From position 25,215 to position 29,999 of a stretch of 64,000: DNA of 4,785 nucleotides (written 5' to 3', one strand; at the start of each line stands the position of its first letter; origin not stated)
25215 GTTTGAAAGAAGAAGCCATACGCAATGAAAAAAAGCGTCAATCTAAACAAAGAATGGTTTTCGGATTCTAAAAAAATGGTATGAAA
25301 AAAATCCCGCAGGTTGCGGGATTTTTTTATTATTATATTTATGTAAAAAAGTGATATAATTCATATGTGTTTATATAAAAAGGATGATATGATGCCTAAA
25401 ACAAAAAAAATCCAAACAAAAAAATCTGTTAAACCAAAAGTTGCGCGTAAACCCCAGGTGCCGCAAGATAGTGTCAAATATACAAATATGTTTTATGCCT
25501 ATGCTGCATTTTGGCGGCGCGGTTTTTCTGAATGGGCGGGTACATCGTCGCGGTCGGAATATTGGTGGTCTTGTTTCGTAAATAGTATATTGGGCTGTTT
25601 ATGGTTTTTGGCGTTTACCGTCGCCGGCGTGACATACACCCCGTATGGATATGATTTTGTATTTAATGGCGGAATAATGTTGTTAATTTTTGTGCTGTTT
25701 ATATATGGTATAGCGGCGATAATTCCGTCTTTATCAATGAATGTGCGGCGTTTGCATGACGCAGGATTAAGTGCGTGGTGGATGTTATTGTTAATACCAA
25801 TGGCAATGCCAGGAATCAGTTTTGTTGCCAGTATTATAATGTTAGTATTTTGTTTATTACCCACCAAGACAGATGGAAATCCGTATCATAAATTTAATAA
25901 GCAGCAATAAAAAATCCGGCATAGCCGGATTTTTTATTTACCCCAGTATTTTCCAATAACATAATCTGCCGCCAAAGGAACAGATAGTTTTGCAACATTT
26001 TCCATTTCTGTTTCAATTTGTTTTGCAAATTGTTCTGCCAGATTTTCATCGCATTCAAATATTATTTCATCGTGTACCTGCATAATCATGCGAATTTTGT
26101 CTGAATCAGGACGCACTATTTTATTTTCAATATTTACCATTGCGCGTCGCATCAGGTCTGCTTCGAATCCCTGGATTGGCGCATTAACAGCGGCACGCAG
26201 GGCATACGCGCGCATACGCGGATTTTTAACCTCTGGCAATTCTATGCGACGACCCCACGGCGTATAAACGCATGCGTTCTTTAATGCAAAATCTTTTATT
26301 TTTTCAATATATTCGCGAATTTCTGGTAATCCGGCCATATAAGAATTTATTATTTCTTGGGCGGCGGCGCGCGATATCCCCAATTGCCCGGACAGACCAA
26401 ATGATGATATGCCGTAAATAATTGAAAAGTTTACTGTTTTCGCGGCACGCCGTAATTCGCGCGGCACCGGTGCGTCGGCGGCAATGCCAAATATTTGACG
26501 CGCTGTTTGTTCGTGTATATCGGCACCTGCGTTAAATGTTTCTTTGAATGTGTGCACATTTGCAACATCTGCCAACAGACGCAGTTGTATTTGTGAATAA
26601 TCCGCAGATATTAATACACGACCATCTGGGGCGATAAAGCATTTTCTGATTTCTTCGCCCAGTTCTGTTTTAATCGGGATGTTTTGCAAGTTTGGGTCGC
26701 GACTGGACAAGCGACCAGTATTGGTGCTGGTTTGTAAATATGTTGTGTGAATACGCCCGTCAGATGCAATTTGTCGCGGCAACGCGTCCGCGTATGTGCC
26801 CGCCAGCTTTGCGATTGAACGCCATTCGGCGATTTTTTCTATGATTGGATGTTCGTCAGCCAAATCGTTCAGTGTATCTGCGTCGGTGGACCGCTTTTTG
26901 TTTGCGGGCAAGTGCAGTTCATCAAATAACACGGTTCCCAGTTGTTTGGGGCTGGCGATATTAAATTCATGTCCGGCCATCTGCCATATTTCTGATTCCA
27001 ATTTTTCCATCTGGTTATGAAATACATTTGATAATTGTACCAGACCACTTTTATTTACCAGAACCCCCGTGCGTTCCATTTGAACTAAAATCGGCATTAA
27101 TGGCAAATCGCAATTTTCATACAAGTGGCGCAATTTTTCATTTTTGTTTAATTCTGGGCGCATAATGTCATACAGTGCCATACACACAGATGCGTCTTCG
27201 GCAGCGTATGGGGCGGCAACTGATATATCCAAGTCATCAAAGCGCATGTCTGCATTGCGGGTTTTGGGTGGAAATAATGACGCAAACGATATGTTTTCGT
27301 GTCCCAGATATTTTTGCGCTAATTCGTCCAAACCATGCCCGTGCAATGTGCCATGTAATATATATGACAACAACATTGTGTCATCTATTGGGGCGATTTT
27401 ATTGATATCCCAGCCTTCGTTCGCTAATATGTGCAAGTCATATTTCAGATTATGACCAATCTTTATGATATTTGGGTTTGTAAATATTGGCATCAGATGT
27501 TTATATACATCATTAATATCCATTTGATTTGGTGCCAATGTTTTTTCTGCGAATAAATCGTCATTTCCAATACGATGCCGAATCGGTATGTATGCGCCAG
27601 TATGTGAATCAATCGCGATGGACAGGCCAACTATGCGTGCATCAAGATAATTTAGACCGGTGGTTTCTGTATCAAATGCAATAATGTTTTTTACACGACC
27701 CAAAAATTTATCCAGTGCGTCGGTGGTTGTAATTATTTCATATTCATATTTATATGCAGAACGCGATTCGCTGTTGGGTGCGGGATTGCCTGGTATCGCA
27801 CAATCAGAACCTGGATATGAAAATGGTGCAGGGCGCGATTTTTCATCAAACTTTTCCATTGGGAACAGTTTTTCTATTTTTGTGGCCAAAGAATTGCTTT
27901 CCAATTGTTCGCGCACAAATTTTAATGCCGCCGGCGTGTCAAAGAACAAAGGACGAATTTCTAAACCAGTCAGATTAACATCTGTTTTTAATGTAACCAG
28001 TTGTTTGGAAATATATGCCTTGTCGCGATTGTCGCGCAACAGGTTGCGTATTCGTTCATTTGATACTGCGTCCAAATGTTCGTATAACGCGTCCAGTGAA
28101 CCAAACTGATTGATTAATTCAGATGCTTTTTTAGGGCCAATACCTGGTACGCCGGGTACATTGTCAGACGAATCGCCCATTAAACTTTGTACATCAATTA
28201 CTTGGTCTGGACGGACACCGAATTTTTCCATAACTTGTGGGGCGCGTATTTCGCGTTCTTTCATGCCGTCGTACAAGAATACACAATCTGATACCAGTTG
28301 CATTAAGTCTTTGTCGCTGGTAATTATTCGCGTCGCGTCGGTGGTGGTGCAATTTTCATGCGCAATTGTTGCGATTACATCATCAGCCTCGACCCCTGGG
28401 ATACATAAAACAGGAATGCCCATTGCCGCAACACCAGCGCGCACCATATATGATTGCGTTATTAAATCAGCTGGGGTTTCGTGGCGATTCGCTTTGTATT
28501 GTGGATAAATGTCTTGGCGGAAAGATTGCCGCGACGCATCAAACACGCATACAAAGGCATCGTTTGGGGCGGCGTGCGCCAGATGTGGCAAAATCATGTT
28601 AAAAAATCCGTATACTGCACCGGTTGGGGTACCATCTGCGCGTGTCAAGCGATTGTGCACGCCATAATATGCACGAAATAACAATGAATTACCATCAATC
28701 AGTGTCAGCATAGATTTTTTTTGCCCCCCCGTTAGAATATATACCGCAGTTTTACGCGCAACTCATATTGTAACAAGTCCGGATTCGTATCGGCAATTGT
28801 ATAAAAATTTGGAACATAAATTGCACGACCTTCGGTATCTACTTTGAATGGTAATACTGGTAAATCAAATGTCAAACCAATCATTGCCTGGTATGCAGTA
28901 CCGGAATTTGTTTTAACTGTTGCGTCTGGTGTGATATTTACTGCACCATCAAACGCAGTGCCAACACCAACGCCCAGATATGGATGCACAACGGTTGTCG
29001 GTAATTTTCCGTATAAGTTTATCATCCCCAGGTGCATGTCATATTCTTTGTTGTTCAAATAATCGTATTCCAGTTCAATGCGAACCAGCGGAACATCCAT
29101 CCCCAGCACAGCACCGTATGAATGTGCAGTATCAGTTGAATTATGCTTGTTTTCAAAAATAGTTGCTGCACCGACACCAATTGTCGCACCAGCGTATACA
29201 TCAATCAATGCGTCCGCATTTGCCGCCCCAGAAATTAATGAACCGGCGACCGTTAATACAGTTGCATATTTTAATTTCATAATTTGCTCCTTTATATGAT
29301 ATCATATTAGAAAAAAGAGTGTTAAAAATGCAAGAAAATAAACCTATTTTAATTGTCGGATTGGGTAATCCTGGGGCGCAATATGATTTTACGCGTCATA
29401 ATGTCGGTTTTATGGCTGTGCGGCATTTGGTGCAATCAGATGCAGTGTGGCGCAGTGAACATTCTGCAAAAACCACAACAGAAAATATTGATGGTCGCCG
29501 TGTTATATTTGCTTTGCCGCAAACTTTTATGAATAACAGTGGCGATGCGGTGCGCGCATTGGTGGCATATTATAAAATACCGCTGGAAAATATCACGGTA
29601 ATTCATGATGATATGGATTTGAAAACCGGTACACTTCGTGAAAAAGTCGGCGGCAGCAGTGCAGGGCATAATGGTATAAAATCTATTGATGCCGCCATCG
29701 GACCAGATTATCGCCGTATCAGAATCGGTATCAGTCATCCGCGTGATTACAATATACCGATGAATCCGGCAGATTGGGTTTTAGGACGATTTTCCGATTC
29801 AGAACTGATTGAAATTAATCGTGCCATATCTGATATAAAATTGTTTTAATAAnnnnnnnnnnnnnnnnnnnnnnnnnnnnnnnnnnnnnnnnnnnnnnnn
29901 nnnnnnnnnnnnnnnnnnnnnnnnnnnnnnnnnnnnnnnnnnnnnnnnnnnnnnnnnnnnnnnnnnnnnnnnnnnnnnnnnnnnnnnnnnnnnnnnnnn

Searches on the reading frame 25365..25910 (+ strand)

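Call 31: search_protein_families(library=pfam, proteins=[window:25365-25910:+], max_evalue=0.001)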
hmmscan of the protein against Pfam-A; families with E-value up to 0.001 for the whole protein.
window:25365-25910:+ (181 aa): 1 family
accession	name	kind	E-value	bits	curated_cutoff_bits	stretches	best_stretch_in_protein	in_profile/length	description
PF05656.20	DUF805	-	1.5e-20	74.1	25.7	1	56-175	3-110/111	Protein of unknown function (DUF805)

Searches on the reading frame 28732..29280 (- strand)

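Call 31: search_protein_families(library=pfam, proteins=[window:28732-29280:-], max_evalue=0.001)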
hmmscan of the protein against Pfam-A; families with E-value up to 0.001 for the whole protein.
window:28732-29280:- (182 aa): 1 family
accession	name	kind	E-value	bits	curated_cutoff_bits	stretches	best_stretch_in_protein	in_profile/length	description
PF13505.12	OMP_b-brl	-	0.00018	22.2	28.7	1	11-141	5-141/175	Outer membrane protein beta-barrel domain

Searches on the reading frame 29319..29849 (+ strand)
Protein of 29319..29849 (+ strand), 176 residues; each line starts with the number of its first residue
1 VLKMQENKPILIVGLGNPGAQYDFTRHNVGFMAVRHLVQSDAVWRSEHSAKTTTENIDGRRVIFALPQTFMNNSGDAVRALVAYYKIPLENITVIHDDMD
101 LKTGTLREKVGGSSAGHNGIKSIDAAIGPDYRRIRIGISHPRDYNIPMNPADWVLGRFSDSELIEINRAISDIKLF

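Call 31: search_protein_families(library=pfam, proteins=[window:29319-29849:+], max_evalue=0.001)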
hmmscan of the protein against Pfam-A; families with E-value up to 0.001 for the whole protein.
window:29319-29849:+ (176 aa): 1 family
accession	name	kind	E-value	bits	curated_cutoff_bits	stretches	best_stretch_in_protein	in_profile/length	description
PF01195.25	Pept_tRNA_hydro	-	1.3e-56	191.8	27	1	11-172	1-162/183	Peptidyl-tRNA hydrolase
